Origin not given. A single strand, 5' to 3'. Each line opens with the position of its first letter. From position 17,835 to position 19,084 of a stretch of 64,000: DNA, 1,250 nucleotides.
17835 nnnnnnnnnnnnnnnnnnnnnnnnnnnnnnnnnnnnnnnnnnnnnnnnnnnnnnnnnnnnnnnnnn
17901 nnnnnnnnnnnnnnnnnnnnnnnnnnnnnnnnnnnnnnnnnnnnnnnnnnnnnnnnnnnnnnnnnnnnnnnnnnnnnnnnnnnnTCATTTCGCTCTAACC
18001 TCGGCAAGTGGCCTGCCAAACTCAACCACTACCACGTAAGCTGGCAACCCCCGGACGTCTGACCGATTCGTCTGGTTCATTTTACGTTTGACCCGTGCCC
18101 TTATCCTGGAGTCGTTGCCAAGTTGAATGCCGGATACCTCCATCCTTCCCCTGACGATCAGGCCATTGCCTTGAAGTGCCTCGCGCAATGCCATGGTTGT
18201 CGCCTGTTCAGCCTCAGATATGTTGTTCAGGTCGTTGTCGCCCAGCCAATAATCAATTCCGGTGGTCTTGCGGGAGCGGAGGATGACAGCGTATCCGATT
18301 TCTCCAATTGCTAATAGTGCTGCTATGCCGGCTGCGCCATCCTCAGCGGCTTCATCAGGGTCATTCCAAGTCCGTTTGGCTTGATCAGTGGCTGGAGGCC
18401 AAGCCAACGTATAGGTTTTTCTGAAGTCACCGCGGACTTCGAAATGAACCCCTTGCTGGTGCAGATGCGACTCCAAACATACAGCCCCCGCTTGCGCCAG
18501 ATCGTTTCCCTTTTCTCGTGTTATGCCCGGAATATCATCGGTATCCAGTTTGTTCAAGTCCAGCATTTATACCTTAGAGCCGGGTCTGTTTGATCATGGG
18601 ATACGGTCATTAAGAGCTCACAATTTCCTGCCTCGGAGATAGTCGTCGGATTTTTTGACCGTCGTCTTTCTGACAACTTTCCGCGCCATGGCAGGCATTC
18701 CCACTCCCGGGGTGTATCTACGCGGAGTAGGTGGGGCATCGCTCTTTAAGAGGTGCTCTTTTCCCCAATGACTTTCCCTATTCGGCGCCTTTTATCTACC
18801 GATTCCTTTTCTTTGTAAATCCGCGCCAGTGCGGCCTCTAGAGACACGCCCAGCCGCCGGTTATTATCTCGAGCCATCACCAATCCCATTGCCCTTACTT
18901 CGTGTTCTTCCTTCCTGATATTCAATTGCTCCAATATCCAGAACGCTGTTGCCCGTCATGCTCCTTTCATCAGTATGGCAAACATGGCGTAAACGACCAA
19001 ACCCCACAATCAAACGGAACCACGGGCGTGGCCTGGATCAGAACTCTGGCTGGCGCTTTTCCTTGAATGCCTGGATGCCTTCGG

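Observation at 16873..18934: Lower-GC island with an overlapping two-gene unit (193 aa + 371 aa) and a small upstream ORF: uncharacterised, possibly defence- or toxin-like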

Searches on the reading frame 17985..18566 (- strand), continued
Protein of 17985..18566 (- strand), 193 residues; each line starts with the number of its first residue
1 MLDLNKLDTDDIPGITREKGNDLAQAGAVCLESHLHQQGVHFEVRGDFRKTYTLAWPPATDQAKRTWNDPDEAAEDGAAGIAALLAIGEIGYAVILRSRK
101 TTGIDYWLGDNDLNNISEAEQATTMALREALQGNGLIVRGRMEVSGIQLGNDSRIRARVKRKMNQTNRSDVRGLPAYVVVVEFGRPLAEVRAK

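Call 83: fold_search(model_id=the predicted structure, library=viral)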
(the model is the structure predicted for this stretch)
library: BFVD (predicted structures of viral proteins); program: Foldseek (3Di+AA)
matches with E <= 10: 303; with E <= 0.001: 0
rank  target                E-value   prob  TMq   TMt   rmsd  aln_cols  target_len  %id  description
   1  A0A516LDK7            6.6e-02  0.66  0.30  0.37   6.6       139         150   15  (no name in the UniProt tables at hand)
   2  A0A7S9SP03            8.9e-02  0.11  0.23  0.12  17.8       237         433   10  PD-(D/E)XK nuclease superfamily protein [Serratia phage Tsm2]
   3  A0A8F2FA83            1.6e-01  0.15  0.28  0.13  14.9       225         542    8  Putative intein containing helicase [Salmonella phage fmb-p1]
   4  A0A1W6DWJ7            1.6e-01  0.13  0.26  0.18  15.4       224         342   11  (no name in the UniProt tables at hand)
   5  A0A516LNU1            2.0e-01  0.57  0.28  0.36   4.8       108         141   14  (no name in the UniProt tables at hand)
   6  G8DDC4                2.4e-01  0.16  0.17  0.21  12.1       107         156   17  (no name in the UniProt tables at hand)
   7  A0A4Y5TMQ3            2.4e-01  0.07  0.21  0.12  16.5       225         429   11  (no name in the UniProt tables at hand)
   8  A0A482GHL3            2.7e-01  0.15  0.21  0.24   6.1       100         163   11  Uncharacterized protein [Escherichia phage vB_EcoM_Goslar]
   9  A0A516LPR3            3.2e-01  0.08  0.25  0.14  16.0       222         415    8  (no name in the UniProt tables at hand)
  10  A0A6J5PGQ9            3.6e-01  0.44  0.27  0.32   4.6       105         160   10  Uncharacterized protein [uncultured Caudovirales phage]
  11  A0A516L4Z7            3.6e-01  0.18  0.22  0.26   7.3       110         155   11  (no name in the UniProt tables at hand)
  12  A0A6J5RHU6            3.6e-01  0.09  0.12  0.05  11.1        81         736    7  ABC_ATPase domain containing protein [uncultured Caudovirales phage]
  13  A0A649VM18            3.9e-01  0.06  0.11  0.15  12.6        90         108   14  Uncharacterized protein [Gordonia phage Chidiebere]
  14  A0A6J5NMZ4            4.1e-01  0.08  0.19  0.12  14.1       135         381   11  Uncharacterized protein [uncultured Caudovirales phage]
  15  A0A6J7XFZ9            4.4e-01  0.54  0.33  0.41   4.1       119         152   14  Endonuclease [uncultured Caudovirales phage]
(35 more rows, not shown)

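Call 84: find_related_loci(query=A9, collection=metagenome_contigs, flank=4000)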
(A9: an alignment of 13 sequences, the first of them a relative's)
Query A9 (180 aa) in metagenome_contigs; peptide patterns used: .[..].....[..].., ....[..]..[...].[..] (x = any residue, [..] = any of these).
600 stretches matched a pattern (row limit reached: there are more); 424 encode a relative of the query (tblastn E <= 1e-3); the best 80 are kept; 80 distinct loci.
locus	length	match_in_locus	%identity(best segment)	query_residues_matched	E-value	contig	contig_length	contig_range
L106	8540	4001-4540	97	1-180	4e-118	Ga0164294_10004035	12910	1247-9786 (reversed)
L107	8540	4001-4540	95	1-180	2e-117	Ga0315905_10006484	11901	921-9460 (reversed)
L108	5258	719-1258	93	1-180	7e-116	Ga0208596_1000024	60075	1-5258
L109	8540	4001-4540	93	1-180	7e-116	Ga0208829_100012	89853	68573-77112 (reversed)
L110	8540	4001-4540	93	1-180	7e-116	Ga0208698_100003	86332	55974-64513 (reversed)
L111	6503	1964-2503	88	1-180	6e-109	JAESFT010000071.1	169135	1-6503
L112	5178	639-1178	80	1-180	2e-100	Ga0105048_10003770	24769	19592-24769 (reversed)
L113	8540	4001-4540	80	1-180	2e-100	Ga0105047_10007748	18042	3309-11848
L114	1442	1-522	81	7-180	2e-106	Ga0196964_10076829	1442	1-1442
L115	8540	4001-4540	73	1-180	6e-93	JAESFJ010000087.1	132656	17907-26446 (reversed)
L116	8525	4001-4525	72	6-180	6e-86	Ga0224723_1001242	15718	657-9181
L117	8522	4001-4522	71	7-180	3e-85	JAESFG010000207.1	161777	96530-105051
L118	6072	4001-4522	70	7-180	1e-84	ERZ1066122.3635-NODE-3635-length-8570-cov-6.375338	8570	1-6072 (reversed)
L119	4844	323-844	70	7-180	1e-84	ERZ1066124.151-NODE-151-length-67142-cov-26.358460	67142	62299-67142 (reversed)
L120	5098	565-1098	68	3-179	5e-83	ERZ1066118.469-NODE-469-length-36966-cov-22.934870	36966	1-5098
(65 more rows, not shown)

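Call 89: list_cluster_members(proteins=[window:17985-18566:-, window:16873-17988:-, P0006, P0028, P0170, P0200, L086:6953-7495:+, L086:7492-7875:+])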
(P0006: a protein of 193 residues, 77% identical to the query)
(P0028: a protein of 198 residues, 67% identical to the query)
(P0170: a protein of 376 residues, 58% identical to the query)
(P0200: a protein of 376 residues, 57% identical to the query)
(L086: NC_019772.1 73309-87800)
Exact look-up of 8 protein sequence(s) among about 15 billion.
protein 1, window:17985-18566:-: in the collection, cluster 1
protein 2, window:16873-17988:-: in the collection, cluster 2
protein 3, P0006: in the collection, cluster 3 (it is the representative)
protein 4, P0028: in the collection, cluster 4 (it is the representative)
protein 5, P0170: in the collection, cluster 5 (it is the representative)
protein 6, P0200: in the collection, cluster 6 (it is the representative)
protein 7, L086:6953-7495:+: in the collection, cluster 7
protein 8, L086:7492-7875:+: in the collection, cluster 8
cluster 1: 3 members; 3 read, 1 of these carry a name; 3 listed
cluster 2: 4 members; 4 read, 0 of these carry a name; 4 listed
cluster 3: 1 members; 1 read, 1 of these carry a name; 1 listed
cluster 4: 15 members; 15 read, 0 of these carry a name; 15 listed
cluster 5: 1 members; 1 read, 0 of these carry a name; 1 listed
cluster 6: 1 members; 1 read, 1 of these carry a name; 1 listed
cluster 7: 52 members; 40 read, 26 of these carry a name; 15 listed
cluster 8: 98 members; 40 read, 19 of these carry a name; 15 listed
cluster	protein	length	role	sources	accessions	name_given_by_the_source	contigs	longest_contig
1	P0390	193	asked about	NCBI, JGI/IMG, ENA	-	hypothetical protein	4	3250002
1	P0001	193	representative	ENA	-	-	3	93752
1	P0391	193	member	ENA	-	-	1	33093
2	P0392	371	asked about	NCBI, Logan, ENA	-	-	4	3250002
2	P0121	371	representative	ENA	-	-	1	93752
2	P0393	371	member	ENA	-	-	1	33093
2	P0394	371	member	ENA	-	-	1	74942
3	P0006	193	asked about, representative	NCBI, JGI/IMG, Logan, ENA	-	hypothetical protein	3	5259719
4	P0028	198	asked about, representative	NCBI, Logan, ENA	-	-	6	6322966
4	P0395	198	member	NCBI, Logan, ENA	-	-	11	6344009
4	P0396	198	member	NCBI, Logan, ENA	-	-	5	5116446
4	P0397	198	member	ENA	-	-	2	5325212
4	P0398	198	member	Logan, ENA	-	-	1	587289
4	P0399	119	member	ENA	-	-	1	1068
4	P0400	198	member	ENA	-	-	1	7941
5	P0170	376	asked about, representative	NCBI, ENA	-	-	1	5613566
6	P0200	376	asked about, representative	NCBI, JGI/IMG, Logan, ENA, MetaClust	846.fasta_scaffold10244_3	\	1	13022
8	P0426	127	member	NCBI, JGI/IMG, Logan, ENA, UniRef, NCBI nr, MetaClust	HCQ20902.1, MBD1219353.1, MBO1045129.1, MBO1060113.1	MAG: hypothetical protein H9536_18980 [Aphanizomenon flos-aquae Clear-A1] | hypothetical protein | Uncharacterized protein n=2 Tax=Aphanizomenon flos-aquae TaxID=1176 RepID=A0A1B7X5R7_APHFL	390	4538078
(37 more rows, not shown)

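Call 95: find_encoding_contigs(protein=P0426, flank=7000, max_places=8)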
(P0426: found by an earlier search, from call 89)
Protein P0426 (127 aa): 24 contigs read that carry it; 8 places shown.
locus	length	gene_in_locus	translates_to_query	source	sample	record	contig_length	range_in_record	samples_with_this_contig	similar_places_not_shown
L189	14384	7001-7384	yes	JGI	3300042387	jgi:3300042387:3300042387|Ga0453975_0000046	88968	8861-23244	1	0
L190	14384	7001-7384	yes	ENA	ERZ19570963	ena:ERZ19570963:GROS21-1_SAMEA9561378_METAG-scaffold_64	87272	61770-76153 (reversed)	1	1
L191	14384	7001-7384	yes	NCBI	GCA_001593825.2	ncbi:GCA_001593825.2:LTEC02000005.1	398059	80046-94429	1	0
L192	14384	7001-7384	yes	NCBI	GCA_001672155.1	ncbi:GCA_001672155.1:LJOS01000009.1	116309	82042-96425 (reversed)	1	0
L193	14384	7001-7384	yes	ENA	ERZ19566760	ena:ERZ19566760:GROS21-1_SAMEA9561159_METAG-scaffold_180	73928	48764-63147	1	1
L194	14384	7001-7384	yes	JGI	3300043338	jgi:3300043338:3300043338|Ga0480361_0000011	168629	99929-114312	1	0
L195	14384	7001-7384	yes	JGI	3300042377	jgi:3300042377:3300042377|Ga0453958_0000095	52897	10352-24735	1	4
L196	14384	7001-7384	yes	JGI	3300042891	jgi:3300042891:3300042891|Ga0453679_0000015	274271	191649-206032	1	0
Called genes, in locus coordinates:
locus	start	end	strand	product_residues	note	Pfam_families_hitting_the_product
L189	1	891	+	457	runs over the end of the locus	PF01938:TRAM, PF05958:tRNA_U5-meth_tr, PF03602:Cons_hypoth95 (weak), PF09445:Methyltransf_15 (weak), PF13649:Methyltransf_25 (weak), PF13847:Methyltransf_31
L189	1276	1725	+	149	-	PF13581:HATPase_c_2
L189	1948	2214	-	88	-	PF20035:DUF6439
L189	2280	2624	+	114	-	-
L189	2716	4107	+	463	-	PF01336:tRNA_anti-codon, PF00152:tRNA-synt_2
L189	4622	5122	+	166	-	PF13239:2TM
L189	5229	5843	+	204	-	PF13640:2OG-FeII_Oxy_3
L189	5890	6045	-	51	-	-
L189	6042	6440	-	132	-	-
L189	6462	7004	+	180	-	-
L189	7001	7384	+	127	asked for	-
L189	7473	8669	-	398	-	PF02670:DXP_reductoisom, PF08436:DXP_redisom_C, PF13288:DXPR_C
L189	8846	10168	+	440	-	-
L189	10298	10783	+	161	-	-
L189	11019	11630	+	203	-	PF07883:Cupin_2 (faint)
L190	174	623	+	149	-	PF13581:HATPase_c_2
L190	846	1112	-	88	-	PF20035:DUF6439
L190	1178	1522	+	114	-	-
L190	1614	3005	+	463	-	PF01336:tRNA_anti-codon, PF00152:tRNA-synt_2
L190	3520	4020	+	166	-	PF13239:2TM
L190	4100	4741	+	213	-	PF13640:2OG-FeII_Oxy_3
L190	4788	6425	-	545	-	PF01555:N6_N4_Mtase, PF04471:Mrr_cat, PF22722:NA-iREase1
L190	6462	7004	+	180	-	-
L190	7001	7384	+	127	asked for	-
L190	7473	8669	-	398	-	PF02670:DXP_reductoisom, PF08436:DXP_redisom_C, PF13288:DXPR_C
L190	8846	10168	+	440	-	-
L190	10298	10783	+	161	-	-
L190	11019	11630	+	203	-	PF07883:Cupin_2 (faint)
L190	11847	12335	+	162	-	PF03960:ArsC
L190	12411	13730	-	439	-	PF10216:ChpXY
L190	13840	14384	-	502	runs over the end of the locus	PF00361:Proton_antipo_M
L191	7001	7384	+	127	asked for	-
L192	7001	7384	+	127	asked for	-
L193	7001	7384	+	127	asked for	-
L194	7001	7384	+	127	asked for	-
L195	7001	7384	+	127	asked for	-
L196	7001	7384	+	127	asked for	-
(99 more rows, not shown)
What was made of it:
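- In cyanobacteria a methylase-Mrr gene lies head-to-head with the pair (call 95). A methylase-Mrr gene lies head-to-head with A+BN in cyanobacteria (call 95). The adjacent methylase-Mrr gene decays while A+BN persist (call 95).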

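Call 104: search_solved_structures(query=L096:6521-7648:+, max_evalue=0.1)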
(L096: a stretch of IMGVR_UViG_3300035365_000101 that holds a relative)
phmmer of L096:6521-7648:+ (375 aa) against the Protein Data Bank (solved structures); distinct sequences matched with E-value up to 0.1: 0.

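Call 112: find_encoding_contigs(protein=P0028, flank=8000, max_places=5)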
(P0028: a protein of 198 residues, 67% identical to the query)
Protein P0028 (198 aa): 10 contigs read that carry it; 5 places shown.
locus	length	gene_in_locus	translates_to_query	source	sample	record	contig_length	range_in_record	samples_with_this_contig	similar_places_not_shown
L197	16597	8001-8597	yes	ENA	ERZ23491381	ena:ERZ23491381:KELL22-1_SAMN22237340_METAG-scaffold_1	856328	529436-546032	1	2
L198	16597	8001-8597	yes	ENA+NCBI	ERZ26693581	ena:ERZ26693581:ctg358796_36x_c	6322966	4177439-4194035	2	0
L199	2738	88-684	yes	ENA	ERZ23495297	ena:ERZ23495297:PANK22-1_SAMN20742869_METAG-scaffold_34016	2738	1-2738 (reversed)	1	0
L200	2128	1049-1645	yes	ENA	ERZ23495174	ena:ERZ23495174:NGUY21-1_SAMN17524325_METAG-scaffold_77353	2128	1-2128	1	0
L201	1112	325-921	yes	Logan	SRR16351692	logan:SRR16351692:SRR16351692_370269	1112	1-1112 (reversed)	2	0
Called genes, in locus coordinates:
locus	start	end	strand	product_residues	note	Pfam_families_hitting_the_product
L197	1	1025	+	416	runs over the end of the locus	PF06689:zf-C4_ClpX, PF01078:Mg_chelatase (faint), PF05496:RuvB_N (weak), PF00004:AAA, PF07724:AAA_2, PF07728:AAA_5 (weak), PF10431:ClpB_D2-small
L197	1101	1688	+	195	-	PF03193:RsgA_GTPase (faint), PF01926:MMR_HSR1, PF02421:FeoB_N, PF00350:Dynamin_N (faint)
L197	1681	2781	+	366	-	PF01168:Ala_racemase_N, PF14031:D-ser_dehydrat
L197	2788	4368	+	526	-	PF00389:2-Hacid_dh, PF02826:2-Hacid_dh_C, PF19304:PGDH_inter, PF01842:ACT (weak)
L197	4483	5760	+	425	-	PF00709:Adenylsucc_synt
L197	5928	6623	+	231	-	PF13302:Acetyltransf_3, PF00583:Acetyltransf_1 (weak)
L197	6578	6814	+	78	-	-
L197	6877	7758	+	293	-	-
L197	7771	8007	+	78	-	-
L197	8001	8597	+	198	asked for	-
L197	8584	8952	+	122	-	-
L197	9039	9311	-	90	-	PF12441:CopG_antitoxin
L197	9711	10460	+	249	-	PF01261:AP_endonuc_2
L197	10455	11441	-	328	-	PF08240:ADH_N, PF00107:ADH_zinc_N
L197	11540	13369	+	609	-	PF20695:UbiD_N, PF01977:UbiD, PF20696:UbiD_C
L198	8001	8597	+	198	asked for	-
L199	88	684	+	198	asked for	-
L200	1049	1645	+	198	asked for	-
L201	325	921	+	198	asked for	-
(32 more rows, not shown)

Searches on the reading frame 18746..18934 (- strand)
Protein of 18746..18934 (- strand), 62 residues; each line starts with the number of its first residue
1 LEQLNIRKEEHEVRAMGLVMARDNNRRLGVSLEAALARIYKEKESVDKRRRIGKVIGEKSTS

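Call 3: search_protein_families(library=pfam, proteins=[window:18746-18934:-], max_evalue=1)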
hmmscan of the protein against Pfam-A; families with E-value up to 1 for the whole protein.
window:18746-18934:- (62 aa): 0 families

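Call 4: search_protein_families(library=padloc, proteins=[window:18746-18934:-], max_evalue=1)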
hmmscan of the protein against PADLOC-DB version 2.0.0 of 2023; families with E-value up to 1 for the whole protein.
window:18746-18934:- (62 aa): 0 families

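Call 5: search_protein_families(library=ncbifam, proteins=[window:18746-18934:-], max_evalue=1)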
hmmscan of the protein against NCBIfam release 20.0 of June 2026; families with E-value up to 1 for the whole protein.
window:18746-18934:- (62 aa): 0 families

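Call 6: search_protein_families(library=phrogs, proteins=[window:18746-18934:-], max_evalue=1)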
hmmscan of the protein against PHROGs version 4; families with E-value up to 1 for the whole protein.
window:18746-18934:- (62 aa): 1 family
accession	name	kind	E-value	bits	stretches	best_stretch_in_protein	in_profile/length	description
phrog_36829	-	unknown function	0.16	13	1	39-59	23-43/59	-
